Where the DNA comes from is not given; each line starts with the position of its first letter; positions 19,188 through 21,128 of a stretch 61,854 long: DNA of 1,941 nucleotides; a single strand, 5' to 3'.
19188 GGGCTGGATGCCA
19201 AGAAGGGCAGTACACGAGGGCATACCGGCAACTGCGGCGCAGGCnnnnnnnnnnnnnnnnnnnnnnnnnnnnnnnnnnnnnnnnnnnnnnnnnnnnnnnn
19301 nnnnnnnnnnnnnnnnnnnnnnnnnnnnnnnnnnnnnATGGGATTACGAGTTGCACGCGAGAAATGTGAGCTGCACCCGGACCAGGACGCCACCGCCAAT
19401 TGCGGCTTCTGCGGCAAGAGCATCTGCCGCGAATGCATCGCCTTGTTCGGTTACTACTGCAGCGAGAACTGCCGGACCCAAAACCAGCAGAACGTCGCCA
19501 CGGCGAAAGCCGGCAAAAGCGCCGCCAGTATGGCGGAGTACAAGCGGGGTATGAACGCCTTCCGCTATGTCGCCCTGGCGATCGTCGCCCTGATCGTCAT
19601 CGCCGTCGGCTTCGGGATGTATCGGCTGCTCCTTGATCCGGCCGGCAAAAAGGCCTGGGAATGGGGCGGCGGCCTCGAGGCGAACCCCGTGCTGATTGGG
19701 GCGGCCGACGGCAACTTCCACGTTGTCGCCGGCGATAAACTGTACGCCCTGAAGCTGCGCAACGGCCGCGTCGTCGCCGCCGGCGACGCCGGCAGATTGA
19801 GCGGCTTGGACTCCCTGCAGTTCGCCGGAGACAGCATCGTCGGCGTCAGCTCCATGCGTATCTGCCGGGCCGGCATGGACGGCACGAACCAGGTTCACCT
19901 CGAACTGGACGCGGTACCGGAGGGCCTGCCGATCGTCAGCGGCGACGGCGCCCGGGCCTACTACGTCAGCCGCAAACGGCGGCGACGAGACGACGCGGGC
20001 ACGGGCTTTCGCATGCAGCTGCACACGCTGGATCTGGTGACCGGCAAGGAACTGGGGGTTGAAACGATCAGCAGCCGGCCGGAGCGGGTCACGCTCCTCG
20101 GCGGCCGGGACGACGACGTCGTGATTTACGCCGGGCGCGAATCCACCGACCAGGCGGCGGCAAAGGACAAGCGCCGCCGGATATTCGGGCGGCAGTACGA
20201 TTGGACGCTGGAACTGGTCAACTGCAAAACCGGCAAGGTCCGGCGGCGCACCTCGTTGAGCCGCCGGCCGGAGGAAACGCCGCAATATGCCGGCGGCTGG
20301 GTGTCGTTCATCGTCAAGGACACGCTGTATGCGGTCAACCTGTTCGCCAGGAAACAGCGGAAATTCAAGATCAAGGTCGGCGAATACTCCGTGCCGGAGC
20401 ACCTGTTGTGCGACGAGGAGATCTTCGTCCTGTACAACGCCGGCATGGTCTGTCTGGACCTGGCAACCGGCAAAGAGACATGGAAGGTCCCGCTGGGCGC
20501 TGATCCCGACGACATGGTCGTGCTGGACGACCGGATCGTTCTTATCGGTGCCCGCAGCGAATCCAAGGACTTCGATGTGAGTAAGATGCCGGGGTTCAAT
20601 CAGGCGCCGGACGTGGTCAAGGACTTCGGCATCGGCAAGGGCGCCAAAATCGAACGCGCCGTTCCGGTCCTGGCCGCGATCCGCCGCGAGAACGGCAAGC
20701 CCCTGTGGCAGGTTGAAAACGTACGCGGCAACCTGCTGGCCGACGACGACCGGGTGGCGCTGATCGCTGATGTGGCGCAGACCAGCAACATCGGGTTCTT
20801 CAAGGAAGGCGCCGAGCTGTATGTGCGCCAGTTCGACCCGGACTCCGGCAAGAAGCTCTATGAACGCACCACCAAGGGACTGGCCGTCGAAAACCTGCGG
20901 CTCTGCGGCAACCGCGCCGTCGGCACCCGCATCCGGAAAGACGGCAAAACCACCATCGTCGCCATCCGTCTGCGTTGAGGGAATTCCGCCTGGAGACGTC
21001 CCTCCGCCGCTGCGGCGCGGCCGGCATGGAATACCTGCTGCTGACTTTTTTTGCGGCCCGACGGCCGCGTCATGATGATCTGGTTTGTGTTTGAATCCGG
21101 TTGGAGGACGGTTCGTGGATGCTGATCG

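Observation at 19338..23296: Two consecutive zinc-ribbon/single-TM proteins followed without a gap by a rhomboid protease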

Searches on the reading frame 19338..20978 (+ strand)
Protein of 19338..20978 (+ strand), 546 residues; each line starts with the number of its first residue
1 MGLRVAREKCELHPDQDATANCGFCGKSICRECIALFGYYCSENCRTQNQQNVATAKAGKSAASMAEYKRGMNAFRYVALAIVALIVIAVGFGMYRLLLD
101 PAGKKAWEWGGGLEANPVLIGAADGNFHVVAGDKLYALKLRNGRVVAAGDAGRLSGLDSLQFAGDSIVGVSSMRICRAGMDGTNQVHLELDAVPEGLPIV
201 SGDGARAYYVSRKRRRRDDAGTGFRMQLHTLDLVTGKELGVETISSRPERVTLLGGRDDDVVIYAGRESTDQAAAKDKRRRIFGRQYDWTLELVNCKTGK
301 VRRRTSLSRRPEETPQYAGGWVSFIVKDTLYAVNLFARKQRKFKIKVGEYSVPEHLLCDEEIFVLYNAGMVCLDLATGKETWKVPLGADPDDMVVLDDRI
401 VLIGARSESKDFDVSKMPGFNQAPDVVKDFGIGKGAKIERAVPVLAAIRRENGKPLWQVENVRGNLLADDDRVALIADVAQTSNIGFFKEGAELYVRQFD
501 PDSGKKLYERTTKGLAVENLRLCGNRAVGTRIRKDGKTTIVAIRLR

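Call 3: search_protein_families(library=pfam, proteins=[window:19338-20978:+], max_evalue=0.1)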
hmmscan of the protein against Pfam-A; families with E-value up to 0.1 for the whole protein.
window:19338-20978:+ (546 aa): 3 families
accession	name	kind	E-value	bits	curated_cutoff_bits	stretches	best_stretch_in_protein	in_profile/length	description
PF13360.13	PQQ_2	-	2.2e-07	31.2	27.6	0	361-403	35-79/233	Outer membrane protein assembly factor BamB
PF00643.29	zf-B_box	-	0.00078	20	24.1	1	9-33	5-29/42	B-box zinc finger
PF22586.1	ANCHR-like_BBOX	-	0.025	15.1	27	1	10-34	2-25/39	ANCHR-like B-box zinc-binding domain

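Call 4: search_protein_families(library=ncbifam, proteins=[window:19338-20978:+], max_evalue=0.1)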
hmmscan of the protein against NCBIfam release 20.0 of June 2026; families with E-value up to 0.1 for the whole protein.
window:19338-20978:+ (546 aa): 3 families
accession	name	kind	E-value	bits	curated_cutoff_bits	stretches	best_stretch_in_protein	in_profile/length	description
NF041516.1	PA2928_fam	subfamily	4.4e-06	26.3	70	0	373-409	319-356/376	PA2928 family protein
NF008351.0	PRK11138.1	equivalog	0.011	14.2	423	0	357-407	254-304/394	outer membrane protein assembly factor BamB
TIGR03300.1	assembly_YfgL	equivalog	0.048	12.3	285.2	0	359-405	65-112/377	outer membrane protein assembly factor BamB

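Call 58: find_homologous_proteins(query=window:19338-20978:+, max_evalue=0.00001)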
Query window:19338-20978:+ (546 aa): 2 proteins with E <= 0.00001 among 8000 candidates.
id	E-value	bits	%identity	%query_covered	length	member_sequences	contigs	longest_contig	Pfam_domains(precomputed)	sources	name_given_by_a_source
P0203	0.0e+0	1238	100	100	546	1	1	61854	PF13360.14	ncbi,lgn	-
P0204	2.5e-23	100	26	82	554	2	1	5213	PF13360.14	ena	-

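Call 59: find_encoding_contigs(protein=P0204, flank=5000, max_places=2)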
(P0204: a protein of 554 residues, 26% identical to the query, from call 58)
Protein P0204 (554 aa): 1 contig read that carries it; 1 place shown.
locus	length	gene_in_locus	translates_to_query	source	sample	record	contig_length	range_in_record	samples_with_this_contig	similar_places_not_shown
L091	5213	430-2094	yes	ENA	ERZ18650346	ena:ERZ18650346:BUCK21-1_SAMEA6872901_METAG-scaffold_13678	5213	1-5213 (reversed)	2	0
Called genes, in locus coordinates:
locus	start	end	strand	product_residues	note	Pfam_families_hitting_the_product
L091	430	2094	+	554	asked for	PF13360:PQQ_2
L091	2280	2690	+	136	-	PF00903:Glyoxalase (weak), PF13669:Glyoxalase_4 (weak)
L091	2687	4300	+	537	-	-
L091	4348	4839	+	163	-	-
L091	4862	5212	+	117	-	?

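Call 66: search_protein_families(library=padloc, proteins=[window:19338-20978:+], max_evalue=0.01)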
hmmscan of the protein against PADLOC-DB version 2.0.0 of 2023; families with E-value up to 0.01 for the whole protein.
window:19338-20978:+ (546 aa): 0 families

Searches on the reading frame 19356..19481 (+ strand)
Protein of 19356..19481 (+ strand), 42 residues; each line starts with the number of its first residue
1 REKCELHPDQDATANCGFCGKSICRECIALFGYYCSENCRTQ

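Call 46: search_solved_structures(query=A4, max_evalue=1, show_alignments=2)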
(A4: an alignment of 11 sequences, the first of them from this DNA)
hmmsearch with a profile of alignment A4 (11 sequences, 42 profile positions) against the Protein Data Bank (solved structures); distinct sequences matched with E-value up to 1: 14.
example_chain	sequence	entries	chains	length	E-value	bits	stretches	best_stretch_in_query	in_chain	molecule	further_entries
2jun_A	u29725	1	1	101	0.003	20.8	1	3-28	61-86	Midline-1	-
1lv3_A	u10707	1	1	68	0.0031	20.7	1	7-39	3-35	HYPOTHETICAL PROTEIN YacG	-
3q1d_A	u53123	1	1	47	0.0041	20.4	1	3-28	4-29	Tripartite motif-containing protein 54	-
3ddt_A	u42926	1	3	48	0.01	19.1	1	2-28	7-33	E3 ubiquitin-protein ligase TRIM63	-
2d8u_A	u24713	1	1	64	0.015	18.6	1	2-28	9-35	Ubiquitin ligase TRIM63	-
4tma_I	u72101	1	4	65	0.027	17.7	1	10-39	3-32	DNA gyrase inhibitor YacG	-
2yvr_A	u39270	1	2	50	0.11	15.8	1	3-28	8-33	Transcription intermediary factor 1-beta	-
2dq5_A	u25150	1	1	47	0.2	14.9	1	3-28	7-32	Midline-1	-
8ams_C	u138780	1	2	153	0.24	14.7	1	3-29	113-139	Tripartite motif-containing protein 2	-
9v1i_lp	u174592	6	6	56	0.28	14.5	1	8-30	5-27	60S ribosomal protein L40, putative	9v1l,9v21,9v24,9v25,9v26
6tly_A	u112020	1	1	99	0.41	14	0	14-30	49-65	Protein kinase, putative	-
2ffw_A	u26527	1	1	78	0.43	13.9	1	3-30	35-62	Midline-1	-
3tbd_A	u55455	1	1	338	0.57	13.5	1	18-40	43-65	Netrin-G2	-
3zyg_A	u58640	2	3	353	0.6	13.4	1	18-40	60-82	NETRIN-G2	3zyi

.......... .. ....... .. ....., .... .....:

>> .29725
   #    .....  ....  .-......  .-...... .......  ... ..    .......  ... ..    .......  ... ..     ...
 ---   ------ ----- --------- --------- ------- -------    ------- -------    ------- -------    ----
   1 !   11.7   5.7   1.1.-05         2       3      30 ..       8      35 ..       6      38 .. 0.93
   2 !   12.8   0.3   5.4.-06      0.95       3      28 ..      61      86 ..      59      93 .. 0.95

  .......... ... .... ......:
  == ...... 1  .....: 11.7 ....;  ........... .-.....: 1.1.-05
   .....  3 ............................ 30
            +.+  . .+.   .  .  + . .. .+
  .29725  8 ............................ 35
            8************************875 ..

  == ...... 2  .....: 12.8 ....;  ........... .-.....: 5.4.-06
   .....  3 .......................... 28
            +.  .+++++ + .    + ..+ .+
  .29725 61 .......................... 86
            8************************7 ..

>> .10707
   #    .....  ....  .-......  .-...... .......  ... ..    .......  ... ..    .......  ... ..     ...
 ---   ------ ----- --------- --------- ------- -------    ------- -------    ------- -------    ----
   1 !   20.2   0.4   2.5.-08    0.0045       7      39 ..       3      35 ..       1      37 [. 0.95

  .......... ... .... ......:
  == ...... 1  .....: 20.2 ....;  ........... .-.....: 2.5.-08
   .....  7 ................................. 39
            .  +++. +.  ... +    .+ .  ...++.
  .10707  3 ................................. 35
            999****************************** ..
